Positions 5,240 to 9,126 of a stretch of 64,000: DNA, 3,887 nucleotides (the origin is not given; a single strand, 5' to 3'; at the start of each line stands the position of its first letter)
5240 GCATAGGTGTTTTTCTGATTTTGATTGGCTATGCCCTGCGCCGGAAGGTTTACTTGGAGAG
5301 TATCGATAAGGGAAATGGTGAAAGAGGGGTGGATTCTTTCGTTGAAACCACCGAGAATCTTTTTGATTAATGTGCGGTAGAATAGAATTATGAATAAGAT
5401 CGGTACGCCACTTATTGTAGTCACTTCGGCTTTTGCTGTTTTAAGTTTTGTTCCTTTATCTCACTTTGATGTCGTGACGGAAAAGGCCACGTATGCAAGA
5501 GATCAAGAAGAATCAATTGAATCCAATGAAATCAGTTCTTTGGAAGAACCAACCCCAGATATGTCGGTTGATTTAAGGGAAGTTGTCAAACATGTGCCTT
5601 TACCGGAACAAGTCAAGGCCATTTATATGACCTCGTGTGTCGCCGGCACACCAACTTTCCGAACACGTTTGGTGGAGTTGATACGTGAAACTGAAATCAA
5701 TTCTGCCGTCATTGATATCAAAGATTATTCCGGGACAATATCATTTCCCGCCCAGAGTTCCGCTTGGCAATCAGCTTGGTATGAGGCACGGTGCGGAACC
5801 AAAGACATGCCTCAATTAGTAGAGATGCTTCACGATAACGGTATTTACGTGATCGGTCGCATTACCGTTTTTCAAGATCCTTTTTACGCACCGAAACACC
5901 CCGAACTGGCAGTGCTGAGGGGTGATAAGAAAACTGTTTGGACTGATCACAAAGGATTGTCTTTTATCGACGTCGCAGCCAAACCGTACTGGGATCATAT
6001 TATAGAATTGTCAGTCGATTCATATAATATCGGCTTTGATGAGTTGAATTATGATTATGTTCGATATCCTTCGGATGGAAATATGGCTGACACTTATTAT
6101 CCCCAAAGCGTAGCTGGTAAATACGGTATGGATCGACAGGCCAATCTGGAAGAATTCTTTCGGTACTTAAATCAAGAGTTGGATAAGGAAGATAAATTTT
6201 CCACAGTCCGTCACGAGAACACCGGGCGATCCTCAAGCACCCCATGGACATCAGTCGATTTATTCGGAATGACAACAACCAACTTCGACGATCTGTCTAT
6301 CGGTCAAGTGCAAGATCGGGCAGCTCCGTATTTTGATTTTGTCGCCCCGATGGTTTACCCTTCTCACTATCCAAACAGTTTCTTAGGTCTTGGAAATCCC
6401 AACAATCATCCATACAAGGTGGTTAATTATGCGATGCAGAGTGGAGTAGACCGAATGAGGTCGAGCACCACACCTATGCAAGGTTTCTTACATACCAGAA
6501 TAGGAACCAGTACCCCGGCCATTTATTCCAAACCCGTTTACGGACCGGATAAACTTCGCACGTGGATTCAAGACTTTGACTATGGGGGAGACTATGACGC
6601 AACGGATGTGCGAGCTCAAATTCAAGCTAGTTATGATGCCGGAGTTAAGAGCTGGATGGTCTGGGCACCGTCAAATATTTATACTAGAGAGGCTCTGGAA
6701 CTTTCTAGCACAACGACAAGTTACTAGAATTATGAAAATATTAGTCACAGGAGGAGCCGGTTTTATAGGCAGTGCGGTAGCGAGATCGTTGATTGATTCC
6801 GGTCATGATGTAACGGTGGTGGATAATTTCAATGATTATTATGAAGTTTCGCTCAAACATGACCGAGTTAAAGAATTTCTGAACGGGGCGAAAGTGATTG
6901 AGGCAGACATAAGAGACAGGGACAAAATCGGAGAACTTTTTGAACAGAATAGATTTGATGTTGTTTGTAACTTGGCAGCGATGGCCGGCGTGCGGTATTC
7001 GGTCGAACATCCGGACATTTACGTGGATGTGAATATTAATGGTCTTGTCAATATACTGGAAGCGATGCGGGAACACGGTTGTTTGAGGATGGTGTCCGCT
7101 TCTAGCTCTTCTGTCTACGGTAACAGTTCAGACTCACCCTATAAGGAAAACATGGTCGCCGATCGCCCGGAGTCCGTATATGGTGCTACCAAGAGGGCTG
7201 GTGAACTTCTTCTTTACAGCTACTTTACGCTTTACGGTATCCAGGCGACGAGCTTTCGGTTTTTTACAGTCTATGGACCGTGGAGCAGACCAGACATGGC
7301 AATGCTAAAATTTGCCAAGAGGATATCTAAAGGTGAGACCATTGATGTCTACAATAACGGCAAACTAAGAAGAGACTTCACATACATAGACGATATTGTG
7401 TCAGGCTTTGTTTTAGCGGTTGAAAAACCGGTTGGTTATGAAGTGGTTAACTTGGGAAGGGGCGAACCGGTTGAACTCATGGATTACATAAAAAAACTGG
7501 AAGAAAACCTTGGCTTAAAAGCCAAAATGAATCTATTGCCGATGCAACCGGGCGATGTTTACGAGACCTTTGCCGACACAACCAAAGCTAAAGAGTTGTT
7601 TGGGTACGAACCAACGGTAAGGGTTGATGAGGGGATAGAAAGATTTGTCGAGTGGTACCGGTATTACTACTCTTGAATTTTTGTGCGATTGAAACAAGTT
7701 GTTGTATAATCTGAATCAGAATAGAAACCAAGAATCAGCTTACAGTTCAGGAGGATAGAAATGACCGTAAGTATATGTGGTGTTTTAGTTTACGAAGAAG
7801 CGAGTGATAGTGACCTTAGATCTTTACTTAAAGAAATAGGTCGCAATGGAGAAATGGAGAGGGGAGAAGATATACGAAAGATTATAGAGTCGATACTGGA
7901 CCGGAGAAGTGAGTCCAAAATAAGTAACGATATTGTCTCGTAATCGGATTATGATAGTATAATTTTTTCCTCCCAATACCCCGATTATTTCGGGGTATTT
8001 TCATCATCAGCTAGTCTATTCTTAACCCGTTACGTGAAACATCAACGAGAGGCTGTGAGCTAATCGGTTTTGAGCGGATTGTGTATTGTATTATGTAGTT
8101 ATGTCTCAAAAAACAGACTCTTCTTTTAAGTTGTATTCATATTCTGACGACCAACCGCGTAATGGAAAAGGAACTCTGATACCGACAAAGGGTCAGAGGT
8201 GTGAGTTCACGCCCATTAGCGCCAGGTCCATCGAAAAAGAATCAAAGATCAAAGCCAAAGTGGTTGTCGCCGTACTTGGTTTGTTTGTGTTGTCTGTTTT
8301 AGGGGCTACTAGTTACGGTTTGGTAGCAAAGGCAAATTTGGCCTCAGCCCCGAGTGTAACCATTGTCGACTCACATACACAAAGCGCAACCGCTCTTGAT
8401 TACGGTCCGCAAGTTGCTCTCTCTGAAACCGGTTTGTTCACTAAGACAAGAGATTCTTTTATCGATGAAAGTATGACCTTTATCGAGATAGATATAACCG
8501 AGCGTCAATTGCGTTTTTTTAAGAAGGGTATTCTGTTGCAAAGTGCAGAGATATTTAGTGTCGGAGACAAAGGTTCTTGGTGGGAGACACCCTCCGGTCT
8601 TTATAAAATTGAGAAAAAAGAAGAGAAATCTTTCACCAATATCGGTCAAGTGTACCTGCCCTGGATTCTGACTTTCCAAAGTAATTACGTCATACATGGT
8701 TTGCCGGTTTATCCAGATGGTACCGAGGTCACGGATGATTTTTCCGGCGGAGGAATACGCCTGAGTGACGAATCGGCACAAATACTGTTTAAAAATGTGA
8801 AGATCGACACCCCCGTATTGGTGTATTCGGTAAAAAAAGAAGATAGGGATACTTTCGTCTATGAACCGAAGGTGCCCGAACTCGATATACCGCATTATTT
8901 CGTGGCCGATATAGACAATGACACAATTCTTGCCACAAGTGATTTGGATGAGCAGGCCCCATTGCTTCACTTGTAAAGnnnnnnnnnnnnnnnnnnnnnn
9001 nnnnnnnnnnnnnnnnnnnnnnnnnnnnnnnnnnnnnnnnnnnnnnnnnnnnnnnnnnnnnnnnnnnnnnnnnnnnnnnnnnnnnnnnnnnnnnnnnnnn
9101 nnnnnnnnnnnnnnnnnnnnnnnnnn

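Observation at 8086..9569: L,D-transpeptidase-like (Cys->Gly) domain fused to a PBP5-type D,D-carboxypeptidase, split by a 1-nt indel in a C4 homopolymer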

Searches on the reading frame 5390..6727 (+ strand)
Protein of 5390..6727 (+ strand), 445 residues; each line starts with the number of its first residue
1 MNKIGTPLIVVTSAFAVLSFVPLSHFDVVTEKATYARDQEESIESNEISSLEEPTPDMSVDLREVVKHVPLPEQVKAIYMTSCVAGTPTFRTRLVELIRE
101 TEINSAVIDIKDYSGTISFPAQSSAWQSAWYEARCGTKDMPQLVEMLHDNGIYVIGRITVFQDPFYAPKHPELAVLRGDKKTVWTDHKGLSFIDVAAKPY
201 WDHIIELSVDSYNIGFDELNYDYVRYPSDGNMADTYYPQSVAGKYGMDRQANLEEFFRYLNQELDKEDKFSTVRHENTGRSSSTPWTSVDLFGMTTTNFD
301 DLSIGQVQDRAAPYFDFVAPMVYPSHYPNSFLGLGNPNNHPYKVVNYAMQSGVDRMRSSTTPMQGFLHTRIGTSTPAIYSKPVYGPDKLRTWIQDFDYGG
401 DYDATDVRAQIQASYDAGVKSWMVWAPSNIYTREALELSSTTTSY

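Call 63: find_encoding_contigs(protein=window:5390-6727:+, flank=10000, max_places=10)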
Protein window:5390-6727:+ (445 aa): 9 contigs read that carry it; 9 places shown.
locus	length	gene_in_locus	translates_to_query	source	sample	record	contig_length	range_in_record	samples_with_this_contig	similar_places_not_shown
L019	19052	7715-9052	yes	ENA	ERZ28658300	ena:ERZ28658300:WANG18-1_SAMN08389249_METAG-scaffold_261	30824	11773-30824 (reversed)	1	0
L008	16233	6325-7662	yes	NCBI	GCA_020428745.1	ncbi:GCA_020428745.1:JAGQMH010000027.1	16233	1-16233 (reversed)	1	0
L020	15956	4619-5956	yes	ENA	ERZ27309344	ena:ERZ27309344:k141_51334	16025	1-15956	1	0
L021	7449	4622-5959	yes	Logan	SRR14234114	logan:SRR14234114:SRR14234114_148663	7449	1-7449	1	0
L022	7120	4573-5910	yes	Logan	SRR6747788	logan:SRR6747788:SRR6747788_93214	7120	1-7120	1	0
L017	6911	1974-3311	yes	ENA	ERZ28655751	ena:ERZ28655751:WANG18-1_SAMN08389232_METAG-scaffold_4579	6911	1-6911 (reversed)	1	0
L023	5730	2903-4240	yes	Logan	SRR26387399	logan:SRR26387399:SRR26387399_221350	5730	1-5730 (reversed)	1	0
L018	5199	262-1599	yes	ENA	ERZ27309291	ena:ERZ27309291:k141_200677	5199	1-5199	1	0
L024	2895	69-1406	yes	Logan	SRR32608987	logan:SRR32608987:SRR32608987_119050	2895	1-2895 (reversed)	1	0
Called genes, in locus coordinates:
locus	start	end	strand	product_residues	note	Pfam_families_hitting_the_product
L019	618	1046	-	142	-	PF18895:T4SS_pilin (weak)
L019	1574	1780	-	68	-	-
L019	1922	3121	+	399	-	PF21799:MurD-like_N (faint), PF08245:Mur_ligase_M, PF02875:Mur_ligase_C (faint)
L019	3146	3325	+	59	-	-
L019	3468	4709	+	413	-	PF01225:Mur_ligase, PF08245:Mur_ligase_M, PF02875:Mur_ligase_C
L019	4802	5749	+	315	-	PF00438:S-AdoMet_synt_N, PF02772:S-AdoMet_synt_M, PF02773:S-AdoMet_synt_C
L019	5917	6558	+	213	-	-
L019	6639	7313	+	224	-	PF00590:TP_methylase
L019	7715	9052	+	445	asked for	PF13200:DUF4015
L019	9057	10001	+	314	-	PF00106:adh_short, PF01073:3Beta_HSD, PF01370:Epimerase, PF02719:Polysacc_synt_2, PF04321:RmlD_sub_bind, PF07993:NAD_binding_4 (weak), PF13460:NAD_binding_10, PF16363:GDP_Man_Dehyd, +1 more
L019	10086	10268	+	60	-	-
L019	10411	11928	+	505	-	PF03734:YkuD, PF00768:Peptidase_S11, PF13354:Beta-lactamase2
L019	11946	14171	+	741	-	PF01935:DUF87 (faint), PF10412:TrwB_AAD_bind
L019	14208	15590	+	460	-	PF00932:LTD, PF00801:PKD (weak), PF18911:PKD_4, PF00932:LTD (weak)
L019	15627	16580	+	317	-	-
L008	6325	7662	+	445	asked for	PF13200:DUF4015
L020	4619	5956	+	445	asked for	PF13200:DUF4015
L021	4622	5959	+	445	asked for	PF13200:DUF4015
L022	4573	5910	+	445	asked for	PF13200:DUF4015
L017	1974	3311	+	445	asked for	PF13200:DUF4015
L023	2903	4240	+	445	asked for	PF13200:DUF4015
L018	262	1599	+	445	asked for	PF13200:DUF4015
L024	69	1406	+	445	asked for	PF13200:DUF4015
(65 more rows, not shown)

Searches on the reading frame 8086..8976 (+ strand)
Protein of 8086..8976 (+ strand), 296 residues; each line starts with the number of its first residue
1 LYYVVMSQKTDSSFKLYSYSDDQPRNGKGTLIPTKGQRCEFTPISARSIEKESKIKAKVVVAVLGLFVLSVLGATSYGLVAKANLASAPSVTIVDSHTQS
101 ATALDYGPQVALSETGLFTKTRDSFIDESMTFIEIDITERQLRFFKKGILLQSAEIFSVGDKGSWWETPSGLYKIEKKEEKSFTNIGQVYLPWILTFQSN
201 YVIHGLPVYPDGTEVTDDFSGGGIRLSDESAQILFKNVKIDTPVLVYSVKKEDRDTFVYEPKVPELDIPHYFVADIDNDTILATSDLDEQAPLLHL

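Call 3: search_protein_families(library=pfam, max_evalue=0.1, proteins=[window:8086-8976:+])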
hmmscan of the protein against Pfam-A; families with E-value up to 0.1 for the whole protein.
window:8086-8976:+ (296 aa): 1 family
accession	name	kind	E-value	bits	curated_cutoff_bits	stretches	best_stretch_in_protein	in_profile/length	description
PF03734.19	YkuD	-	3e-13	51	23.4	1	132-246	3-146/146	L,D-transpeptidase catalytic domain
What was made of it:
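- On YkuD L,D-transpeptidase (PF03734): 51.0 bits against a cutoff of 23.4; profile positions 3-146 of 146 (call 3)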

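Call 10: find_encoding_contigs(protein=window:8086-8976:+, flank=10000, max_places=10)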
Protein window:8086-8976:+ (296 aa): no gene with exactly this product is on record in the collection.

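Call 24: list_cluster_members(proteins=[P0001, window:8086-8976:+, window:8979-9569:+, window:5390-6727:+, window:9619-11844:+])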
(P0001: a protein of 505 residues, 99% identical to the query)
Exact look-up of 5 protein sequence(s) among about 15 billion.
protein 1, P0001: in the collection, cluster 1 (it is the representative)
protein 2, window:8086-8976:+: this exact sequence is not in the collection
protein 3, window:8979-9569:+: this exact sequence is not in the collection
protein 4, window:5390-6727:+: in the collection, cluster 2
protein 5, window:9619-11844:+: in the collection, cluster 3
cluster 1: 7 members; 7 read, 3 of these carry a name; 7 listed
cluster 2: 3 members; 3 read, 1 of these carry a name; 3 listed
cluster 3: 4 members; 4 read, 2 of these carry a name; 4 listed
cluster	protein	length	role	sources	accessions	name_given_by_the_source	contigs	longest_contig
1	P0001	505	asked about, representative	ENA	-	-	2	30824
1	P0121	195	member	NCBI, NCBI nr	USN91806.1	MAG: D-alanyl-D-alanine carboxypeptidase [Candidatus Nomurabacteria bacterium]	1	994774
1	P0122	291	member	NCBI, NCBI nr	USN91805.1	MAG: L,D-transpeptidase [Candidatus Nomurabacteria bacterium]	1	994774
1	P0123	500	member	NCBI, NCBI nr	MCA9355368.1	L,D-transpeptidase family protein [Candidatus Kaiserbacteria bacterium]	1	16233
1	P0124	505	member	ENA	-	-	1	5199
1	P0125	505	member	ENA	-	-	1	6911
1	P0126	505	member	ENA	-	-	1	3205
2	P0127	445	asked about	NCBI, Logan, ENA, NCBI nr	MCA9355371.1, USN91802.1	hypothetical protein KC865_02360 [Candidatus Kaiserbacteria bacterium] | hypothetical protein [Candidatus Kaiserbacteria bacterium]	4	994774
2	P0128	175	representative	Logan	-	-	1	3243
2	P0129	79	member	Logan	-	-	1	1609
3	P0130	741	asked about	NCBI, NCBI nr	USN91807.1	MAG: type IV secretion system DNA-binding domain-containing protein [Candidatus ...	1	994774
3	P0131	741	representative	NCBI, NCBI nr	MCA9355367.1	type IV secretion system DNA-binding domain-containing protein [Candidatus Kaiserbacteria ...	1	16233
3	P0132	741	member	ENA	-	-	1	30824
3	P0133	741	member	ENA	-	-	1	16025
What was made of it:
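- The split allele is seen in no other public assembly; the exact ORF1 and ORF2 sequences occur only in the source record (calls 10, 24). The record annotates them as two proteins, USN91805.1 and USN91806.1 (call 24).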

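Call 29: find_encoding_contigs(protein=P0123, flank=10000, max_places=4)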
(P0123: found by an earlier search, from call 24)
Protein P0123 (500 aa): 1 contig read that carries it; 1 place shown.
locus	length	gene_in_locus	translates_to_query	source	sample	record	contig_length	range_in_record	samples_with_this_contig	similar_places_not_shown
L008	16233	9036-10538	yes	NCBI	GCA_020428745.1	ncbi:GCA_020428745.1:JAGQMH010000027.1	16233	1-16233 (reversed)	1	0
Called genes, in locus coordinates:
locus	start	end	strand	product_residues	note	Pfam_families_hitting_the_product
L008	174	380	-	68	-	-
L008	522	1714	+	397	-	PF21799:MurD-like_N (faint), PF08245:Mur_ligase_M, PF02875:Mur_ligase_C (faint)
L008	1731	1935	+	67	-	-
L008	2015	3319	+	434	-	PF01225:Mur_ligase, PF08245:Mur_ligase_M, PF02875:Mur_ligase_C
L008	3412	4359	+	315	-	PF00438:S-AdoMet_synt_N, PF02772:S-AdoMet_synt_M, PF02773:S-AdoMet_synt_C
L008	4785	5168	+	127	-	-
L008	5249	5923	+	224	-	PF00590:TP_methylase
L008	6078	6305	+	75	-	-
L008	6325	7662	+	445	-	PF13200:DUF4015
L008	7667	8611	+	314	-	PF00106:adh_short, PF01073:3Beta_HSD, PF01370:Epimerase, PF02719:Polysacc_synt_2, PF04321:RmlD_sub_bind, PF07993:NAD_binding_4 (weak), PF13460:NAD_binding_10, PF16363:GDP_Man_Dehyd, +1 more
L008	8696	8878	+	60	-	-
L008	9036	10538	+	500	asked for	PF03734:YkuD, PF00768:Peptidase_S11, PF13354:Beta-lactamase2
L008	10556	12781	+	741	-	PF01935:DUF87 (faint), PF10412:TrwB_AAD_bind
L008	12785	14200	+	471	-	PF00932:LTD, PF00801:PKD (weak), PF18911:PKD_4, PF00932:LTD (weak)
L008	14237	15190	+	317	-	-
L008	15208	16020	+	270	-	PF01209:Ubie_methyltran, PF13489:Methyltransf_23, PF13649:Methyltransf_25, PF13847:Methyltransf_31, PF08241:Methyltransf_11, PF08242:Methyltransf_12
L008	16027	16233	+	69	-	PF01370:Epimerase, PF16363:GDP_Man_Dehyd (weak)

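Call 45: find_encoding_contigs(protein=P0125, flank=10000, max_places=6)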
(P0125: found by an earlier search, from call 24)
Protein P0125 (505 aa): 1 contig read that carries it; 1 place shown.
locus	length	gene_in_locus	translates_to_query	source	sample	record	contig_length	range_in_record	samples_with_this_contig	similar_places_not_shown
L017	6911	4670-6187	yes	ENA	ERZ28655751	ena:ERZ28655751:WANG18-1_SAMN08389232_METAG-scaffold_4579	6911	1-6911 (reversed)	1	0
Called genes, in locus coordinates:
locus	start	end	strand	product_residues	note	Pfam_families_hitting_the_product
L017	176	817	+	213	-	-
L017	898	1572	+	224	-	PF00590:TP_methylase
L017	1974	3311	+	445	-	PF13200:DUF4015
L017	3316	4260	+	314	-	PF00106:adh_short, PF01073:3Beta_HSD, PF01370:Epimerase, PF02719:Polysacc_synt_2, PF04321:RmlD_sub_bind, PF07993:NAD_binding_4 (weak), PF13460:NAD_binding_10, PF16363:GDP_Man_Dehyd, +1 more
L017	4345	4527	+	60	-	-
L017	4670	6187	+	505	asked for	PF03734:YkuD, PF00768:Peptidase_S11, PF13354:Beta-lactamase2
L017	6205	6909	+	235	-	?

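Call 46: find_encoding_contigs(protein=P0124, flank=10000, max_places=6)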
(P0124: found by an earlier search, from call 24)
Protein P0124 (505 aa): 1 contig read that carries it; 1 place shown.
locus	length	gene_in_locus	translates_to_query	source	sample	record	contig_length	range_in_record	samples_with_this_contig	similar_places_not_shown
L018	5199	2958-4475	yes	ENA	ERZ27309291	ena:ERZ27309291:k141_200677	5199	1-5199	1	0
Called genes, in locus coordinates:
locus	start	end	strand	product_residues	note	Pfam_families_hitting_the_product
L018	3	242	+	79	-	?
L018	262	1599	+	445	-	PF13200:DUF4015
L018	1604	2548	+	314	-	PF00106:adh_short, PF01073:3Beta_HSD, PF01370:Epimerase, PF02719:Polysacc_synt_2, PF04321:RmlD_sub_bind, PF07993:NAD_binding_4 (weak), PF13460:NAD_binding_10, PF16363:GDP_Man_Dehyd, +1 more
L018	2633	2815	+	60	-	-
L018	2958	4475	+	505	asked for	PF03734:YkuD, PF00768:Peptidase_S11, PF13354:Beta-lactamase2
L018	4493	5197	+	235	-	?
